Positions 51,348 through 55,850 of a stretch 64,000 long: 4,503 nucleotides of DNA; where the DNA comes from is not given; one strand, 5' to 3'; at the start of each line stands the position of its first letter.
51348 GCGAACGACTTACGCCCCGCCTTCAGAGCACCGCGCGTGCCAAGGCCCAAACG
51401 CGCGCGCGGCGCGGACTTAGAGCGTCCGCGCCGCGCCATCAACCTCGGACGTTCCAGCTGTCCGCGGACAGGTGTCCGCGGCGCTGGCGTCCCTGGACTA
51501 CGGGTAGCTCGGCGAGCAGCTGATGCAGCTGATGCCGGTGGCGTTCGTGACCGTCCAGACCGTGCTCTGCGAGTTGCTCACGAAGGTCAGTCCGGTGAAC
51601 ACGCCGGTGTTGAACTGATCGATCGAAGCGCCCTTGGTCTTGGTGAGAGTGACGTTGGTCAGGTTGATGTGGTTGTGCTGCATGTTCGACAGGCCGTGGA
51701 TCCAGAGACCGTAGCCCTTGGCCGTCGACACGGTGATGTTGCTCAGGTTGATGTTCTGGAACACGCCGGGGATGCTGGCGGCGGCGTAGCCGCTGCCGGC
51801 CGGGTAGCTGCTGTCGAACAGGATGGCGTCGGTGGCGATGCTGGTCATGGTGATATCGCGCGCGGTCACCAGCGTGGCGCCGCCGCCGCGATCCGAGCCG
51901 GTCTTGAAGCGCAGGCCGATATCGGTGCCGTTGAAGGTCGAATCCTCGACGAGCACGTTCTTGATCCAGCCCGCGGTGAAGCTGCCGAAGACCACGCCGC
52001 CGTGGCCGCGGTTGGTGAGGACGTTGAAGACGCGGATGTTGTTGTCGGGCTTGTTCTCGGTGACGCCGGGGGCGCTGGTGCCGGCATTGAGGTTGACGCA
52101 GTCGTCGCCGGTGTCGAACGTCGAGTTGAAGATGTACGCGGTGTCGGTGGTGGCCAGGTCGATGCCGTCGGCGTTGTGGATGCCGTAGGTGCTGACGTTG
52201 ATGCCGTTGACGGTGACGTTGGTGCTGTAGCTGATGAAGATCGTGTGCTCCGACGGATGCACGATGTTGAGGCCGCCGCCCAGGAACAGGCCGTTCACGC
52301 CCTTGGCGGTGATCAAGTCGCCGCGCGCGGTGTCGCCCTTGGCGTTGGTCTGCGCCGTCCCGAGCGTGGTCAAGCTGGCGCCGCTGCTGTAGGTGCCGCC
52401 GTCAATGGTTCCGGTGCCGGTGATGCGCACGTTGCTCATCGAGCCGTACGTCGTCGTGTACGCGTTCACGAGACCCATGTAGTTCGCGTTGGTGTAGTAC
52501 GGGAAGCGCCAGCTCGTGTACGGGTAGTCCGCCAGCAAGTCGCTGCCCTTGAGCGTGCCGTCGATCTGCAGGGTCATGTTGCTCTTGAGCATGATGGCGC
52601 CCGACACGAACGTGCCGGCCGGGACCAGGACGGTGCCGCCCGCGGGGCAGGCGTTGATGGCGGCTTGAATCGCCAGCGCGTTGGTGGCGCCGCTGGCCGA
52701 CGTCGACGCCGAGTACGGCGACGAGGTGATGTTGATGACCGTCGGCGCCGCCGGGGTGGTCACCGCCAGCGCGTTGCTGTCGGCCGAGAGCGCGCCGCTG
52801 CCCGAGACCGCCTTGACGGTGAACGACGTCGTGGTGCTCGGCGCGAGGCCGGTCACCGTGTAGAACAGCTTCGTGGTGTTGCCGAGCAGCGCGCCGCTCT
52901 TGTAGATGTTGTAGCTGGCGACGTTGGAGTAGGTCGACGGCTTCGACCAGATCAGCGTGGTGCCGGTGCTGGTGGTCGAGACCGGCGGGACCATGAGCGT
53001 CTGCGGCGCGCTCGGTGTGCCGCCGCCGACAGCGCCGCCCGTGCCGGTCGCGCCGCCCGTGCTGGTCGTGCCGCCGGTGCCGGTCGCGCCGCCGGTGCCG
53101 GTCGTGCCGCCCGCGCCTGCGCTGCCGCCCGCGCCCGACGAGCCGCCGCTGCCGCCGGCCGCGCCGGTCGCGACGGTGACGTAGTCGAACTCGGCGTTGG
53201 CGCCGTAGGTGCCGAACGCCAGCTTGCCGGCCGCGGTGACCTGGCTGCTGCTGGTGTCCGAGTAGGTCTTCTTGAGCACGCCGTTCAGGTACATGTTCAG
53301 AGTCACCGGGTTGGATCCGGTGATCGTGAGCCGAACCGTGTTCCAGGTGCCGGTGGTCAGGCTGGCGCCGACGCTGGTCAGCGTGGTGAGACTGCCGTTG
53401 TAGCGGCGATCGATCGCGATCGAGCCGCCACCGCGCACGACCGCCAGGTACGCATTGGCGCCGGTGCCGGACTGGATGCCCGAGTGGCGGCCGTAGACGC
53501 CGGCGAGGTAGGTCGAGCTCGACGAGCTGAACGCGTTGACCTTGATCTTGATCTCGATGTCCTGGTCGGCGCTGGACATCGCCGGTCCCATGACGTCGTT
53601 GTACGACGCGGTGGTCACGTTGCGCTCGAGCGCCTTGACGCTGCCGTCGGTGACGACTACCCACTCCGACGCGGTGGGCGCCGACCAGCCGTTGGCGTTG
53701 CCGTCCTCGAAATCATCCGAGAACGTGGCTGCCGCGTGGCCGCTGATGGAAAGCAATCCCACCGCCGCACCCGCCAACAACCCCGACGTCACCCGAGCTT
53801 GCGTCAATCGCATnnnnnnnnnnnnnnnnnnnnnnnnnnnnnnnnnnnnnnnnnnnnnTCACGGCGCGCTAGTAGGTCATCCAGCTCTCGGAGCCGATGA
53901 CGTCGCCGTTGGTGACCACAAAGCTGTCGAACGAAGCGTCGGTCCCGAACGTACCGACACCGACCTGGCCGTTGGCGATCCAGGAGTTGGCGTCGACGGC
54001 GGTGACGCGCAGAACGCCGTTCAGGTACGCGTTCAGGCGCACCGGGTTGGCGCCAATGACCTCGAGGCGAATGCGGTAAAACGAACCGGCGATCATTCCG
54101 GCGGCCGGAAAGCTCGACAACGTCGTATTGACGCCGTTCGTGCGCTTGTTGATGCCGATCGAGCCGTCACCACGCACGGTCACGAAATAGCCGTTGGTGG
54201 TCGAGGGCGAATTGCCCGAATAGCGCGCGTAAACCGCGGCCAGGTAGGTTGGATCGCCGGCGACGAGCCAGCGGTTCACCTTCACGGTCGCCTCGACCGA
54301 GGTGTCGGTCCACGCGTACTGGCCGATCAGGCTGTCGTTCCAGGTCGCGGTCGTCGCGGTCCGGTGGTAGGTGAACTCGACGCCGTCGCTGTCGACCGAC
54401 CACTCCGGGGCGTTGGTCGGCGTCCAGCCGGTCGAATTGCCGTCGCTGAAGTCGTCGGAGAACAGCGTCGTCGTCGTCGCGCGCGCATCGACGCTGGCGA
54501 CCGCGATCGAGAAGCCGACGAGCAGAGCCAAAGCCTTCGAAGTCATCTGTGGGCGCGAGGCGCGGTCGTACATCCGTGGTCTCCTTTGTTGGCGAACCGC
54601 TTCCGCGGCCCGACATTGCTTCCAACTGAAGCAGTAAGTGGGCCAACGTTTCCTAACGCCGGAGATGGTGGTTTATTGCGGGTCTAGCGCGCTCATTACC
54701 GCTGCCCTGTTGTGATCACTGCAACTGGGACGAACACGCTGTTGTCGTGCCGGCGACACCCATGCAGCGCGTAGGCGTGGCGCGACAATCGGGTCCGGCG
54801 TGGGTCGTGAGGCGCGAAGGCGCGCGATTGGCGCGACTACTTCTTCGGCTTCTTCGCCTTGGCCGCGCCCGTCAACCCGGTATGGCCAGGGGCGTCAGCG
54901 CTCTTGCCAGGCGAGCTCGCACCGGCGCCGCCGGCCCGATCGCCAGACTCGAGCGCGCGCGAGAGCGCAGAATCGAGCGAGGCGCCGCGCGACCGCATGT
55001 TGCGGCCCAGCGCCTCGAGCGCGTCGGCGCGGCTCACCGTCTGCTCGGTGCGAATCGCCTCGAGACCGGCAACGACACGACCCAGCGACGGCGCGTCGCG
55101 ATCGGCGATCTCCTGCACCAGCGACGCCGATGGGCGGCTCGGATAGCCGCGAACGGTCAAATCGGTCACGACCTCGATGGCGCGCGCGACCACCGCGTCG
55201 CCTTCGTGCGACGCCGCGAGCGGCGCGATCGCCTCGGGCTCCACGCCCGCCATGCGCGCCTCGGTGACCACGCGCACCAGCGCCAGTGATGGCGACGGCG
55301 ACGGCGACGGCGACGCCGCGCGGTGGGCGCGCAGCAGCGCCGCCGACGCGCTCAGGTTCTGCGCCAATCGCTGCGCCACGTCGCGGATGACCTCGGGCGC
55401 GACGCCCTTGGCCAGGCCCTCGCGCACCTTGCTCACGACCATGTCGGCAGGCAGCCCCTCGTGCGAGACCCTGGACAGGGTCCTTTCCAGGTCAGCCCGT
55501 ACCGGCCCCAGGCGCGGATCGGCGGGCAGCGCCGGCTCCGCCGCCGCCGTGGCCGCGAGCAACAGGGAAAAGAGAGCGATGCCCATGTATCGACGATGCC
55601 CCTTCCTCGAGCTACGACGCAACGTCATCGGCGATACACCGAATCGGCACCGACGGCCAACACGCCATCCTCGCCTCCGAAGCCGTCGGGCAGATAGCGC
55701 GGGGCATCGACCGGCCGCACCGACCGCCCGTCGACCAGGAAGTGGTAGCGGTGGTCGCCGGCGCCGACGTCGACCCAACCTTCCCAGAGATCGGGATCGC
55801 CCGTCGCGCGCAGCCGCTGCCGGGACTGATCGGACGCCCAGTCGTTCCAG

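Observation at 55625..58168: ECF sigma / anti-sigma pair whose anti-sigma sensor domain is a CBM48/AMPK-beta-type carbohydrate-binding fold, duplicated in the next gene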

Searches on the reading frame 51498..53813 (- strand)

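Call 3: search_protein_families(library=pfam, proteins=[window:51498-53813:-], max_evalue=0.01)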
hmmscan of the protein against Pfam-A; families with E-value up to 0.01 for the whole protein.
window:51498-53813:- (771 aa): 3 families
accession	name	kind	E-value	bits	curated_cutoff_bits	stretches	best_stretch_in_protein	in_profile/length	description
PF00295.23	Glyco_hydro_28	-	1.6e-28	100.2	22.9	1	394-731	8-315/324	Glycosyl hydrolases family 28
PF13385.13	Laminin_G_3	-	2.3e-06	28.2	27.6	1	104-204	28-125/151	Concanavalin A-like lectin/glucanases superfamily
PF00041.27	fn3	-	3.9e-06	27.4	25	1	268-344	1-76/84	Fibronectin type III domain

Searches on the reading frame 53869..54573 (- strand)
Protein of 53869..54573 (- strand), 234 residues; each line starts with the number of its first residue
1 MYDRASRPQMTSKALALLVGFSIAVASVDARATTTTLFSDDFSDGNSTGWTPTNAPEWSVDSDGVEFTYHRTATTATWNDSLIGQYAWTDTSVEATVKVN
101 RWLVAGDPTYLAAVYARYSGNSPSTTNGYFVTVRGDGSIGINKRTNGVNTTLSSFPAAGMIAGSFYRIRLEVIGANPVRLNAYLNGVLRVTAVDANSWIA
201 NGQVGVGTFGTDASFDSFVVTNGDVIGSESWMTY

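Call 3: search_protein_families(library=pfam, proteins=[window:53869-54573:-], max_evalue=0.01)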
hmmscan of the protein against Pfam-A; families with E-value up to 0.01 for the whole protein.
window:53869-54573:- (234 aa): 1 family
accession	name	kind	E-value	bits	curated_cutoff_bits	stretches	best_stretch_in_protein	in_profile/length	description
PF21708.4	Glyco_hydro_59_C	-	2.4e-07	31.4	27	1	81-222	41-174/175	Galactocerebrosidase, C-terminal lectin domain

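Call 34: search_protein_families(library=ncbifam, proteins=[window:53869-54573:-], max_evalue=0.01)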
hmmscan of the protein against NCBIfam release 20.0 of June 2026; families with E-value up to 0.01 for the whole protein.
window:53869-54573:- (234 aa): 0 families

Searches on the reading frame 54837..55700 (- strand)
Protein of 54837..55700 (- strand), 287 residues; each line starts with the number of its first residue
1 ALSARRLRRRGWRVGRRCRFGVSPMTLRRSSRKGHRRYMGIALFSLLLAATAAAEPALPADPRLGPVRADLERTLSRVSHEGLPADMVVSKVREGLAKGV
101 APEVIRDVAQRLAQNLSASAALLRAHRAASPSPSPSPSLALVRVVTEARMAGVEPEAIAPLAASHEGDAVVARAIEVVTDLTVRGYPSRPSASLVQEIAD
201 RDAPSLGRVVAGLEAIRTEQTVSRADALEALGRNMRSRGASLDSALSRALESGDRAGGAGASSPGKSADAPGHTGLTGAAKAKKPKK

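Call 3: search_protein_families(library=pfam, proteins=[window:54837-55700:-], max_evalue=0.01)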
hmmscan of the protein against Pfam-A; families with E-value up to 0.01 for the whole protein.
window:54837-55700:- (287 aa): 0 families

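Call 34: search_protein_families(library=ncbifam, proteins=[window:54837-55628:-], max_evalue=0.01)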
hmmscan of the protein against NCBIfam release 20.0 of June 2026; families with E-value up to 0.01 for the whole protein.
window:54837-55628:- (263 aa): 0 families

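Call 35: search_protein_families(library=pfam, proteins=[window:54837-55628:-], max_evalue=1)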
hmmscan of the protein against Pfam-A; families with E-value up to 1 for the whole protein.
window:54837-55628:- (263 aa): 2 families
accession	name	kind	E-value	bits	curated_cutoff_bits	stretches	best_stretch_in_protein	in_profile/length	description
PF21263.2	Acyl-CoA-dh_C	-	0.19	12.5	27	1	79-145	26-86/96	Acyl-CoA dehydrogenase, C-terminal domain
PF00482.28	T2SSF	-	0.31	11.5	25.2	1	49-102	3-56/125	Type II secretion system (T2SS), protein F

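Call 58: search_solved_structures(query=A3, max_evalue=10, show_alignments=1)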
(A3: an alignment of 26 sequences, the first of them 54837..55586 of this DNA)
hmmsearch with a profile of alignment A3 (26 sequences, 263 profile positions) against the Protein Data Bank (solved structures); distinct sequences matched with E-value up to 10: 13.
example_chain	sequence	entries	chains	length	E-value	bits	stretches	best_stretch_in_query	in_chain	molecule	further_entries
8v2d_J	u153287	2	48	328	2.8e-05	26.9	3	87-207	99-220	O43_129 component A | O43_129_+4 component A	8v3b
7pbm_H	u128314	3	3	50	0.011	18.4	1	159-193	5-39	Holliday junction ATP-dependent DNA helicase RuvA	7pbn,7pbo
7pbp_G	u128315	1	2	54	0.012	18.3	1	159-193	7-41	Holliday junction ATP-dependent DNA helicase RuvA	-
7pbl_G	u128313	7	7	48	0.014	18.1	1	159-192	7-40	Holliday junction ATP-dependent DNA helicase RuvA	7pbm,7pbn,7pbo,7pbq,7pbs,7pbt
6sxl_B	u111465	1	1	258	0.023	17.4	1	117-195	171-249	Geranylgeranyl pyrophosphate synthase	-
6sw2_A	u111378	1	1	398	0.05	16.3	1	151-193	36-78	Probable FAD-dependent monooxygenase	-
2x3n_A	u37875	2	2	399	0.05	16.3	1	151-193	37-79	PROBABLE FAD-DEPENDENT MONOOXYGENASE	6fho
1cuk_A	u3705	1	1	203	0.12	15.1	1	159-192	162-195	RUVA PROTEIN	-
6y07_A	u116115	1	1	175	0.2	14.3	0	115-150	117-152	sohair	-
6nyk_A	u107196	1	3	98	0.21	14.2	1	138-222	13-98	Design construct XAX_GGDQ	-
7bpm_A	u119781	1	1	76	0.51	13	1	170-206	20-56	NF2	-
9mk9_A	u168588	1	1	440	1.3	11.6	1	158-193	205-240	Interferon-induced protein with tetratricopeptide repeats 2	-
7wbn_A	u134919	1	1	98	3.2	10.4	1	188-252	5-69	RevCC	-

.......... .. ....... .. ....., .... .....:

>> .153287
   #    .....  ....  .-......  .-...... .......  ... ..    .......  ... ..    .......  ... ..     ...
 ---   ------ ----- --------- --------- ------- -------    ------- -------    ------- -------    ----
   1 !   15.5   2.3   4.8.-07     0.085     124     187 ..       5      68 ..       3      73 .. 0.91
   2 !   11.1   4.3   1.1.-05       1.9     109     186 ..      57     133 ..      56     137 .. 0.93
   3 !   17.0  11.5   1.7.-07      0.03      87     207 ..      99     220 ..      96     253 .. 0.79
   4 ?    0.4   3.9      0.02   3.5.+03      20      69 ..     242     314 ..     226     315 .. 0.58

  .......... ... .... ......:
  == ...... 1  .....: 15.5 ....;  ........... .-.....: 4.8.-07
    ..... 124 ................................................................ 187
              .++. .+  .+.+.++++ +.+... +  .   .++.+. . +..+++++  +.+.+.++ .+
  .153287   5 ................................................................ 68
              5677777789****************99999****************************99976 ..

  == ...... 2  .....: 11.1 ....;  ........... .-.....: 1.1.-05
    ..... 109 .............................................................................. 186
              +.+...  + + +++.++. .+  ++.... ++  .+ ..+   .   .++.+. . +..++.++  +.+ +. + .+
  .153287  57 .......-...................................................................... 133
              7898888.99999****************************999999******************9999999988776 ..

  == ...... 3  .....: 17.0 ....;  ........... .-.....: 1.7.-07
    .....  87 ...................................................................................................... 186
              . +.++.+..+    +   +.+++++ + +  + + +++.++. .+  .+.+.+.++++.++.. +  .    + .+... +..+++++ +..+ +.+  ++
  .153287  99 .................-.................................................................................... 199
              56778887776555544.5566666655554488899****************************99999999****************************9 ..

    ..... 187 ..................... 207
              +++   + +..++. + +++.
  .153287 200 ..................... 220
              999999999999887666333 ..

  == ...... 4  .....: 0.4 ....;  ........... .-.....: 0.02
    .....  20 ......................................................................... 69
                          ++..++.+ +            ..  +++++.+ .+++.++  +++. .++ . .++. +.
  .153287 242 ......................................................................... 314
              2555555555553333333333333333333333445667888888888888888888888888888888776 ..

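Call 71: search_protein_families(library=padloc, proteins=[window:54837-55586:-], max_evalue=0.001)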
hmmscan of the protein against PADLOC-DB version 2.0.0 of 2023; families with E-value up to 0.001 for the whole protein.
window:54837-55586:- (249 aa): 0 families
